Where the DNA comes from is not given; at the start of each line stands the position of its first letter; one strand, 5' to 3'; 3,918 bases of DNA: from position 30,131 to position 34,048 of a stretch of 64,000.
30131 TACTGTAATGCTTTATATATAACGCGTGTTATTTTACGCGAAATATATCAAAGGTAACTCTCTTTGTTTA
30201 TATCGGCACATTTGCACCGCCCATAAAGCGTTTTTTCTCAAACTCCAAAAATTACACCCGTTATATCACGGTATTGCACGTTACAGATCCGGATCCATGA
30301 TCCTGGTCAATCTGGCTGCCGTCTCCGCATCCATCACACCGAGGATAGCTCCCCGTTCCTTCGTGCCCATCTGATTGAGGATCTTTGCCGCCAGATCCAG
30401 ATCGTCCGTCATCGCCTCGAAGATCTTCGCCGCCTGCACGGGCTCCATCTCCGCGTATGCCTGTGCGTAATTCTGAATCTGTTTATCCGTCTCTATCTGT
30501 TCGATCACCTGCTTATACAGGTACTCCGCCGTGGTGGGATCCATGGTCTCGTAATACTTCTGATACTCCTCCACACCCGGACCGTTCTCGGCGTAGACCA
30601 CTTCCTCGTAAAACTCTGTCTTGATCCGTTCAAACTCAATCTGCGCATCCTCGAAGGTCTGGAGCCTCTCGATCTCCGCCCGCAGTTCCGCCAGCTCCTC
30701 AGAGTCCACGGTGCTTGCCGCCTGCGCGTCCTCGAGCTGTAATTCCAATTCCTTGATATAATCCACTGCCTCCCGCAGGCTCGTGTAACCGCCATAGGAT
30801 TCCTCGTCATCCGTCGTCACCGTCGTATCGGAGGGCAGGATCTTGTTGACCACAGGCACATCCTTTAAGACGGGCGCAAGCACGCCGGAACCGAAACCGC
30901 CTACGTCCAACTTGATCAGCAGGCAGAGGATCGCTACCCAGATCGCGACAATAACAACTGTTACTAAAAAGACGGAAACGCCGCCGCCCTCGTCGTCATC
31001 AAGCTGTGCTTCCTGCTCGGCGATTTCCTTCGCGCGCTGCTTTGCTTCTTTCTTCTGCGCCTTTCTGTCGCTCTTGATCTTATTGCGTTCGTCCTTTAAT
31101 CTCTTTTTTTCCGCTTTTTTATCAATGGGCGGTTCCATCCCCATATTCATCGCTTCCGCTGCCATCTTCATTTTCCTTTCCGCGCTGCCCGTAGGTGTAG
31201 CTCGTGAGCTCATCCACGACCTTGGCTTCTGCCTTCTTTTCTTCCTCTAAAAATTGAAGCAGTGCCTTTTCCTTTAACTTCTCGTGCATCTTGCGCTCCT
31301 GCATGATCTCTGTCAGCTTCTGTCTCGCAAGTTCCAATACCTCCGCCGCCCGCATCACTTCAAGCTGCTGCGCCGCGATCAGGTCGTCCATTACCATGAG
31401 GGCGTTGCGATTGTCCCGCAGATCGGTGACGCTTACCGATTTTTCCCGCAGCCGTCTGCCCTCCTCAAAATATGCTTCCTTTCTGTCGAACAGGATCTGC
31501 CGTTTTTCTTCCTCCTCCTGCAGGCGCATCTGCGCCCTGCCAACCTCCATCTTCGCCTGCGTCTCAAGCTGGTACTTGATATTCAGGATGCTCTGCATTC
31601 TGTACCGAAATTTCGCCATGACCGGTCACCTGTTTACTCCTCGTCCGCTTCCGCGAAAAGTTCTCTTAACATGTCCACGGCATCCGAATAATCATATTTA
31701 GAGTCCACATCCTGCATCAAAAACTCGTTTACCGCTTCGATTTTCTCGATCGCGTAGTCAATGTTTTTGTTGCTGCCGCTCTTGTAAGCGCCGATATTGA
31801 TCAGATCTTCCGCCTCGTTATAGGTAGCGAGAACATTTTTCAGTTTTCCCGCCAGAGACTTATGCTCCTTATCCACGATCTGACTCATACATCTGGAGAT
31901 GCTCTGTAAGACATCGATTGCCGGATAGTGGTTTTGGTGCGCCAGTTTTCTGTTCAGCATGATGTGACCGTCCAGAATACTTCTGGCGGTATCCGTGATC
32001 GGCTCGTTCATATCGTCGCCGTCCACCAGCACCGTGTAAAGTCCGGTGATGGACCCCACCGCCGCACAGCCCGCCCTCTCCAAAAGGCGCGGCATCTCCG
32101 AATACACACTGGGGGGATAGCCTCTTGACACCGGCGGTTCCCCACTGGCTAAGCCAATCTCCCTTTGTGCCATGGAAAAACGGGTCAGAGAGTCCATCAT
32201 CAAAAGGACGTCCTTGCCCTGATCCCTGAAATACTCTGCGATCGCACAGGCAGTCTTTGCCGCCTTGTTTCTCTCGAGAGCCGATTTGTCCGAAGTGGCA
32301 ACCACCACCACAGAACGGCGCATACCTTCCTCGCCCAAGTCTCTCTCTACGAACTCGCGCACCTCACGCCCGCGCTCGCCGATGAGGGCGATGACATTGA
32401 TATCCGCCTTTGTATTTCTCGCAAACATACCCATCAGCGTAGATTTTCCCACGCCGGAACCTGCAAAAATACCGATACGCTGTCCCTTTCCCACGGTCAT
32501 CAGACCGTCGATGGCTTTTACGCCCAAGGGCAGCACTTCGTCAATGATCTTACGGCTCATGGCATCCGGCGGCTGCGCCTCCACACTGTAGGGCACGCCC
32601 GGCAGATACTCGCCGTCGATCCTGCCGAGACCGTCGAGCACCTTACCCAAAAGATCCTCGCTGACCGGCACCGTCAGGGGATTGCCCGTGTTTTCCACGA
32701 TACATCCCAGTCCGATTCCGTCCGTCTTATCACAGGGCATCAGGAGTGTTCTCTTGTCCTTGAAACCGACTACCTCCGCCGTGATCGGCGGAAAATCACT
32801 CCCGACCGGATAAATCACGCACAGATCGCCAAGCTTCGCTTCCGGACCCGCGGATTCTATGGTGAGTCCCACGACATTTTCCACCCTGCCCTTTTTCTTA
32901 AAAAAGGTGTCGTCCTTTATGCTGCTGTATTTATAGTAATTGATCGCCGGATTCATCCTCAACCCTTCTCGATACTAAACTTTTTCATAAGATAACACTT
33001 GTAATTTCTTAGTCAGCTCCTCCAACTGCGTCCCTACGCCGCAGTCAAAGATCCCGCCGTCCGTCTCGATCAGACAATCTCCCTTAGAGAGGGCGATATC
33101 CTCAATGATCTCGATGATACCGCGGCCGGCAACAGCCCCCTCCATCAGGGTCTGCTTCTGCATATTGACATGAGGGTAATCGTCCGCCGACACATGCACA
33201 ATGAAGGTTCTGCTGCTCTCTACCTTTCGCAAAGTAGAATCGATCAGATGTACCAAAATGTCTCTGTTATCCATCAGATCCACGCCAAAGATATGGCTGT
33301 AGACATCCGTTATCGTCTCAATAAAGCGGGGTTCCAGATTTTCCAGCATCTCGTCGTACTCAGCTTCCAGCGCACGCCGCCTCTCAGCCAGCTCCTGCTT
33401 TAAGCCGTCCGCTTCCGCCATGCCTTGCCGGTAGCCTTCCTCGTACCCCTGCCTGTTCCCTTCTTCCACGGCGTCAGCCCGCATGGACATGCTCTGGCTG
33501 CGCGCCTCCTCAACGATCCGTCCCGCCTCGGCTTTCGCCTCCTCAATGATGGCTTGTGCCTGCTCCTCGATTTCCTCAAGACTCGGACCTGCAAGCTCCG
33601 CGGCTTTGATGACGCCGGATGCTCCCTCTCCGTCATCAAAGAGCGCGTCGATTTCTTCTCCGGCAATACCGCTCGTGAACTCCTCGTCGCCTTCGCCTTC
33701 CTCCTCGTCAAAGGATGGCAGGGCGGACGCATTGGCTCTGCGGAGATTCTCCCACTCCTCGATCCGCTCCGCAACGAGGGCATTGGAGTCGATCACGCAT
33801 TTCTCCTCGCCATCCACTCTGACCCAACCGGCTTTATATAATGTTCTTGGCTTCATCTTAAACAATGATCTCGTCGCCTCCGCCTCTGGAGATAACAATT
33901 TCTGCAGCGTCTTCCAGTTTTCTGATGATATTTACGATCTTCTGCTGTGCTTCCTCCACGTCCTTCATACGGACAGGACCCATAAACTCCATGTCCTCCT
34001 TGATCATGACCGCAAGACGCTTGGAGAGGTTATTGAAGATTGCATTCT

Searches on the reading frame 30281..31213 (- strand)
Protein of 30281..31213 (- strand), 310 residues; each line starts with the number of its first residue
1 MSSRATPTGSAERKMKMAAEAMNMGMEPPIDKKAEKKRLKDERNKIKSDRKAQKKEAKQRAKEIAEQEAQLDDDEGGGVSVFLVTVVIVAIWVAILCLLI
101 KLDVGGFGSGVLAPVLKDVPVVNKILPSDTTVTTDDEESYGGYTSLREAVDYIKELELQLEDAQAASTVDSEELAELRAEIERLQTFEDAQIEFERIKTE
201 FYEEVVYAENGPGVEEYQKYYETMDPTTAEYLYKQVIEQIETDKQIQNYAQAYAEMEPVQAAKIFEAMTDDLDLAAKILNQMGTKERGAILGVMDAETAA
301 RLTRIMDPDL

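Call 9: search_protein_families(library=pfam, proteins=[window:30281-31213:-], max_evalue=0.001)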
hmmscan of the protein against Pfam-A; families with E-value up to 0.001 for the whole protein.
window:30281-31213:- (310 aa): 1 family
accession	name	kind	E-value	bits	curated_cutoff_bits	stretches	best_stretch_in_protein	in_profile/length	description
PF03448.22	MgtE_N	-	7.3e-05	23.7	25.9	1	248-308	29-87/102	MgtE intracellular N domain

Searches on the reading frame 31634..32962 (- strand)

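Call 9: search_protein_families(library=pfam, proteins=[window:31634-32962:-], max_evalue=0.001)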
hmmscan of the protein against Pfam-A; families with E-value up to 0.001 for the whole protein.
window:31634-32962:- (442 aa): 4 families
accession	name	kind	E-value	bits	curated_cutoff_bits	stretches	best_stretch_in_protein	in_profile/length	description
PF00006.31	ATP-synt_ab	-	2e-92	309.1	29.5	1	147-356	1-213/213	ATP synthase alpha/beta family, nucleotide-binding domain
PF18269.6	T3SS_ATPase_C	-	3.6e-26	91.3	22.7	1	363-434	1-72/72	T3SS EscN ATPase C-terminal domain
PF00005.33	ABC_tran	-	0.00017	22.6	25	1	155-224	6-67/137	ABC transporter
PF02874.29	ATP-synt_ab_N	-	0.00045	21.1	20.9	1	29-93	3-69/69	ATP synthase alpha/beta family, beta-barrel domain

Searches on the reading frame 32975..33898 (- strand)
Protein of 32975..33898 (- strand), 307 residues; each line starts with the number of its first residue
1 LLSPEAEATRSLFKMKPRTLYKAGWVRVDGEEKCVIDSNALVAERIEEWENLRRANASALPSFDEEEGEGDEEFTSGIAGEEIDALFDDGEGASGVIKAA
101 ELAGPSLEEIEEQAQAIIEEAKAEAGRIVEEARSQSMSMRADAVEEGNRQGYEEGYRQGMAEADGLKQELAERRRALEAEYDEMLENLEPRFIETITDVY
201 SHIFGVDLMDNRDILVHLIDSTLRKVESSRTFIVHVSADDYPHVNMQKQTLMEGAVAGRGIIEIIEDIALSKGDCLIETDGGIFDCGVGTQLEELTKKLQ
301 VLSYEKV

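Call 9: search_protein_families(library=pfam, proteins=[window:32975-33898:-], max_evalue=0.001)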
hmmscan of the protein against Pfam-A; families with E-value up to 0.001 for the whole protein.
window:32975-33898:- (307 aa): 1 family
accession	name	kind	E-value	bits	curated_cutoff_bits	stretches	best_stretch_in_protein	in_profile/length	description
PF02108.21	FliH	-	1.7e-13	51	24.1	1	168-294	5-127/128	Flagellar assembly protein FliH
